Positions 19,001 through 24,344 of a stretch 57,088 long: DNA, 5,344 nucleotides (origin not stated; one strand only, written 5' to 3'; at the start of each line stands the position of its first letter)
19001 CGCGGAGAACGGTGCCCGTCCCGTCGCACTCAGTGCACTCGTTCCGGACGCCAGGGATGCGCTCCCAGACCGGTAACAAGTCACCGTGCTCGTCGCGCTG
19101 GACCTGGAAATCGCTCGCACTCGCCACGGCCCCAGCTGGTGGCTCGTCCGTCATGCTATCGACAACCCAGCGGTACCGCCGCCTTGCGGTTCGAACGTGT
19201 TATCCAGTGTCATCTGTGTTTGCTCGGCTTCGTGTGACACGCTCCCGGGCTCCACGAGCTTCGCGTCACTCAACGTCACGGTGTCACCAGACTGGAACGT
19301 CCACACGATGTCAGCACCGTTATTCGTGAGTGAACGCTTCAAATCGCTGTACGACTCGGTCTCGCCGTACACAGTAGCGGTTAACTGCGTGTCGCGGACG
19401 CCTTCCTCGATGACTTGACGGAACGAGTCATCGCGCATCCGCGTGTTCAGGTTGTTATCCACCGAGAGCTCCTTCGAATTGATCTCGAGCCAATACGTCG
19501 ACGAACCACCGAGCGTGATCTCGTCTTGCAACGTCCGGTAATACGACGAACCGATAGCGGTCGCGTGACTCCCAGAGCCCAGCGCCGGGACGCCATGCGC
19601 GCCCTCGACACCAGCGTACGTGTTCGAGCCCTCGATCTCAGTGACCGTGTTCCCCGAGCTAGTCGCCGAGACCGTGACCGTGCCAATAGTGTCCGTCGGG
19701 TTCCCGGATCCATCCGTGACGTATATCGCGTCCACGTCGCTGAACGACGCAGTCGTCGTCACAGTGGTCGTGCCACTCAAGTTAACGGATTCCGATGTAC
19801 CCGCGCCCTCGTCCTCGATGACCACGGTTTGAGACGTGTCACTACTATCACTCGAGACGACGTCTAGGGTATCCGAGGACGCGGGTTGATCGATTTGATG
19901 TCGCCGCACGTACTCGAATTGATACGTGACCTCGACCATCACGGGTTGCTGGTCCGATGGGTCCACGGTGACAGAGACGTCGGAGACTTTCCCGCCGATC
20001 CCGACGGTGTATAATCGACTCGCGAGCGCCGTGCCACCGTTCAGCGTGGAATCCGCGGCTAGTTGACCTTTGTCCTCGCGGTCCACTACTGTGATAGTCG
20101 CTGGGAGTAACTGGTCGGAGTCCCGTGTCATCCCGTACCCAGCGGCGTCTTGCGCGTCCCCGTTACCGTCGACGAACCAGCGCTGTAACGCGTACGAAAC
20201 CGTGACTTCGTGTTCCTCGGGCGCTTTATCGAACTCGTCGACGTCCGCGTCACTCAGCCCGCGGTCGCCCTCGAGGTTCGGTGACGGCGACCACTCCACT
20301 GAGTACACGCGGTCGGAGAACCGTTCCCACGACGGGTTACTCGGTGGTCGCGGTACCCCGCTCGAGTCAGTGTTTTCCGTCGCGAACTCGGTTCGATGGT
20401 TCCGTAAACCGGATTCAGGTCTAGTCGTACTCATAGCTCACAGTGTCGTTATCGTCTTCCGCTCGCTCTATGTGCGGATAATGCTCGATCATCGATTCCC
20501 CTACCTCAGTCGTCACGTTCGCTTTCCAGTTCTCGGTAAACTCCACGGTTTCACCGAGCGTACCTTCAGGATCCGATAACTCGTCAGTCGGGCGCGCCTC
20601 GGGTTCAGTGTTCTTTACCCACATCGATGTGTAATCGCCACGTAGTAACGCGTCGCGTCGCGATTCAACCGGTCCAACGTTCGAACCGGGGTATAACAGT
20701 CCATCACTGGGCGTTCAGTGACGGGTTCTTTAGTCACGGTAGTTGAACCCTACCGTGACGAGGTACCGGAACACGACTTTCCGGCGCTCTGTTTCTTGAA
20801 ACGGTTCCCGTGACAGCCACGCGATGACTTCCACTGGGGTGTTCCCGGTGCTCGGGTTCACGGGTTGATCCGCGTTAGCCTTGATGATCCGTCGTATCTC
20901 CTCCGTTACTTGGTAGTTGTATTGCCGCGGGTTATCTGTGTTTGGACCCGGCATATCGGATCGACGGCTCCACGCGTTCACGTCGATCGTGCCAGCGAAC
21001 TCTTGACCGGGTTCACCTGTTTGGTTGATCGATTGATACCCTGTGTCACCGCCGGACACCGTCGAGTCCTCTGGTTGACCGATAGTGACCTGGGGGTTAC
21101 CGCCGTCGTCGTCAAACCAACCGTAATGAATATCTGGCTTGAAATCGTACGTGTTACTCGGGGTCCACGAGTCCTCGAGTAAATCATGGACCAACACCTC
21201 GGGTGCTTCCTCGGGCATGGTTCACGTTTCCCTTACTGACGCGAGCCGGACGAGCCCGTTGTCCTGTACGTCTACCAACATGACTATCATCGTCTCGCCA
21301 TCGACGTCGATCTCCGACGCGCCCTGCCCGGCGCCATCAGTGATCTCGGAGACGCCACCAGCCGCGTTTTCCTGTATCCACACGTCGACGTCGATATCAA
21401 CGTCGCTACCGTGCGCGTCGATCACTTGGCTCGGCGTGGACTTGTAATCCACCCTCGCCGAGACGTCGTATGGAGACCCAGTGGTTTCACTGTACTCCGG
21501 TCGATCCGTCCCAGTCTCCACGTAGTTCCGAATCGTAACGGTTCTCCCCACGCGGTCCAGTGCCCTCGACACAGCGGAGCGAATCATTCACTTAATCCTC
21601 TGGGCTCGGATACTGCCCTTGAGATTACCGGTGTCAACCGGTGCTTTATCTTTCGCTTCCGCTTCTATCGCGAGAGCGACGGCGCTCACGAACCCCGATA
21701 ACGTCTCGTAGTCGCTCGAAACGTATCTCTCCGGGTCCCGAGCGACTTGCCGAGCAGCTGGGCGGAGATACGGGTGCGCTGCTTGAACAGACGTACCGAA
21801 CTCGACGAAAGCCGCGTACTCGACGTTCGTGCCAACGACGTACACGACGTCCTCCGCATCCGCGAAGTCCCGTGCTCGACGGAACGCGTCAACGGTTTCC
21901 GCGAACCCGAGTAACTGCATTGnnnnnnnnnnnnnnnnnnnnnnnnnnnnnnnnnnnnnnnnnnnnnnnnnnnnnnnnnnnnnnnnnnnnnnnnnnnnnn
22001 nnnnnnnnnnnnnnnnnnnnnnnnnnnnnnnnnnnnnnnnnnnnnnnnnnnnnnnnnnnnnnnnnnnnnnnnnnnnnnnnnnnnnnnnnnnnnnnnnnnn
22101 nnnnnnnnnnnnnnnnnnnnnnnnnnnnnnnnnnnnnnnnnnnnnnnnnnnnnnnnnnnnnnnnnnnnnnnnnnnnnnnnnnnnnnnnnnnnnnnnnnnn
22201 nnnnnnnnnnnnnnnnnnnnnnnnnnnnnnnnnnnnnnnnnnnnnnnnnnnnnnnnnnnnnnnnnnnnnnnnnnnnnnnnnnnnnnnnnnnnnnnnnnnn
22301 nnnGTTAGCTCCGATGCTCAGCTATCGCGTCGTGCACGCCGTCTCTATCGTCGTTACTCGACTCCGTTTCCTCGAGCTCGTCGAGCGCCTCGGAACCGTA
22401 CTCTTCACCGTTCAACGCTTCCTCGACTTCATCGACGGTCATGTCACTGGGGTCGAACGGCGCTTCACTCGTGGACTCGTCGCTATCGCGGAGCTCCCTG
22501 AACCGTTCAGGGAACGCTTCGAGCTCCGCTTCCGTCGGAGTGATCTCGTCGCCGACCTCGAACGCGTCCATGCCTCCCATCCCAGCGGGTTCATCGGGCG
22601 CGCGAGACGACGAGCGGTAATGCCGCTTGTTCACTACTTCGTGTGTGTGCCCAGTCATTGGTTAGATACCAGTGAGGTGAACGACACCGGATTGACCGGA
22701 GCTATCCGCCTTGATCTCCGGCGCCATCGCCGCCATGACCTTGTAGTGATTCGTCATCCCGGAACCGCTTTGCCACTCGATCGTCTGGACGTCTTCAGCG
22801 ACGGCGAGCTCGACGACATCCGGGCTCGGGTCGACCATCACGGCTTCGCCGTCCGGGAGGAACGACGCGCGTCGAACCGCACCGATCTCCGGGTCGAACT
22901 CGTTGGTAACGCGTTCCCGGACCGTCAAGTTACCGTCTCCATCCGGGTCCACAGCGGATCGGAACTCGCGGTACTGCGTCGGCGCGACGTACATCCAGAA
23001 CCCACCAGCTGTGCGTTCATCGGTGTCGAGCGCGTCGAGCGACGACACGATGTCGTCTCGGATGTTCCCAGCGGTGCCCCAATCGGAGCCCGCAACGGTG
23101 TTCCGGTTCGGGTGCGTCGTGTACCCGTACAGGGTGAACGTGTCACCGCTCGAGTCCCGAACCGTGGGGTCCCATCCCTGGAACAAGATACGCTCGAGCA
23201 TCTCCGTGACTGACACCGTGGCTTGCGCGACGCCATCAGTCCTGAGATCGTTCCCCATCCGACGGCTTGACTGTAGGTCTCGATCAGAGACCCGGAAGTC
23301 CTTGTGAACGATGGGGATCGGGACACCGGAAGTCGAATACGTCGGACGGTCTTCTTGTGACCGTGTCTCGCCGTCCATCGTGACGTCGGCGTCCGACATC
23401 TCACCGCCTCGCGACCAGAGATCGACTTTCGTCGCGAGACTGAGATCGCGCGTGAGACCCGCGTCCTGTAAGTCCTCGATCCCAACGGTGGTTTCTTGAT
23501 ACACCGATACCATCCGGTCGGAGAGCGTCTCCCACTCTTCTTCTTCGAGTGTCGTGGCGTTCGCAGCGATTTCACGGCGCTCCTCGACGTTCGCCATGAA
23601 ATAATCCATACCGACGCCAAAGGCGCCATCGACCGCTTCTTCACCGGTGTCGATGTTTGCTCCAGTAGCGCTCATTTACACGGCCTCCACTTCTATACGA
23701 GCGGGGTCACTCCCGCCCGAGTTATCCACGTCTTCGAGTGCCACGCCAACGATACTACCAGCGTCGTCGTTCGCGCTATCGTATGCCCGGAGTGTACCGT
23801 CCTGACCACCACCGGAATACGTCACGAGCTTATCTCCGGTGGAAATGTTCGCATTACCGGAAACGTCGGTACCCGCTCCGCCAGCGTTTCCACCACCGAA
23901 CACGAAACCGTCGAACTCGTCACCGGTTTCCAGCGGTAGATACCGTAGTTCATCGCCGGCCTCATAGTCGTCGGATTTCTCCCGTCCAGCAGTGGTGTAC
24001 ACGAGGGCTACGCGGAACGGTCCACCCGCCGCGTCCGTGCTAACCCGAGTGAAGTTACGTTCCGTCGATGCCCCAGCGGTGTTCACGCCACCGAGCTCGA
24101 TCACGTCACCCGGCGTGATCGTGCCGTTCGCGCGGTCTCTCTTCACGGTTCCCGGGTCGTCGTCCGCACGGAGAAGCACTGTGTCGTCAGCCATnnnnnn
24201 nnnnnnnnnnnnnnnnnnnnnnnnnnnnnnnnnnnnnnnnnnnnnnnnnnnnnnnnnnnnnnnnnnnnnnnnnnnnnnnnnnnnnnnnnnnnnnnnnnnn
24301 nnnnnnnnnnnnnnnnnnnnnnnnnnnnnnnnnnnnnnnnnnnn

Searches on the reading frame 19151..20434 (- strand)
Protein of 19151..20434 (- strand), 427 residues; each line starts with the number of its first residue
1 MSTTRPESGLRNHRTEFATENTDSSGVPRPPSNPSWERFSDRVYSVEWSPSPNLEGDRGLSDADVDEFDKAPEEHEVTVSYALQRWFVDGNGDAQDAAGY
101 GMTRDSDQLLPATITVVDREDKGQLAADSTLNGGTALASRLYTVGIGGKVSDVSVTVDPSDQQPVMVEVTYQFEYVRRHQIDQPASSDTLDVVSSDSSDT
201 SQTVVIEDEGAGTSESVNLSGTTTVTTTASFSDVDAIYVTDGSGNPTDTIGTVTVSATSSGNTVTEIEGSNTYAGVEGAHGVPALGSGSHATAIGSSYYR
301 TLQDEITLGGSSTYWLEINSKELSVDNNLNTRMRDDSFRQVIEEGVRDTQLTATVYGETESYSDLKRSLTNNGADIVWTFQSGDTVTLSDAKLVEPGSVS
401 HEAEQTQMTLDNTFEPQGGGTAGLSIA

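Call 90: search_protein_families(library=pfam, proteins=[window:19151-20434:-], max_evalue=0.01)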
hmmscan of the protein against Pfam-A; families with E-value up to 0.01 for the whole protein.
window:19151-20434:- (427 aa): 1 family
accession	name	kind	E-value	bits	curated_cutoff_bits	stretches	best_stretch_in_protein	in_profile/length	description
PF10618.14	Tail_tube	-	0.0024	18.2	23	1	312-410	6-110/117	Phage tail tube protein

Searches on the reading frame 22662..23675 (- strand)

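Call 93: search_protein_families(library=pfam, proteins=[window:22662-23675:-], max_evalue=0.01)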
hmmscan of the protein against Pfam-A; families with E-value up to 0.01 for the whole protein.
window:22662-23675:- (337 aa): 2 families
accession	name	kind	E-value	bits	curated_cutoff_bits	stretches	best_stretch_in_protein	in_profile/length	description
PF19774.5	DUF6260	-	1.1e-23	84.2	26.6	1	41-333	3-300/301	Family of unknown function (DUF6260)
PF04454.18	Linocin_M18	-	3.1e-14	53.3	24.3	1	113-314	68-249/253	Encapsulating protein for peroxidase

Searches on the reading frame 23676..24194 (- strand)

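Call 90: search_protein_families(library=pfam, proteins=[window:23676-24194:-], max_evalue=0.01)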
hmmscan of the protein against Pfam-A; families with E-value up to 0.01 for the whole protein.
window:23676-24194:- (172 aa): 1 family
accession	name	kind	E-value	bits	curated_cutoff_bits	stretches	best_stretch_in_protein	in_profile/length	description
PF02924.19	HDPD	-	0.0069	16.9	29.1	0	18-165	19-79/116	Bacteriophage lambda head decoration protein D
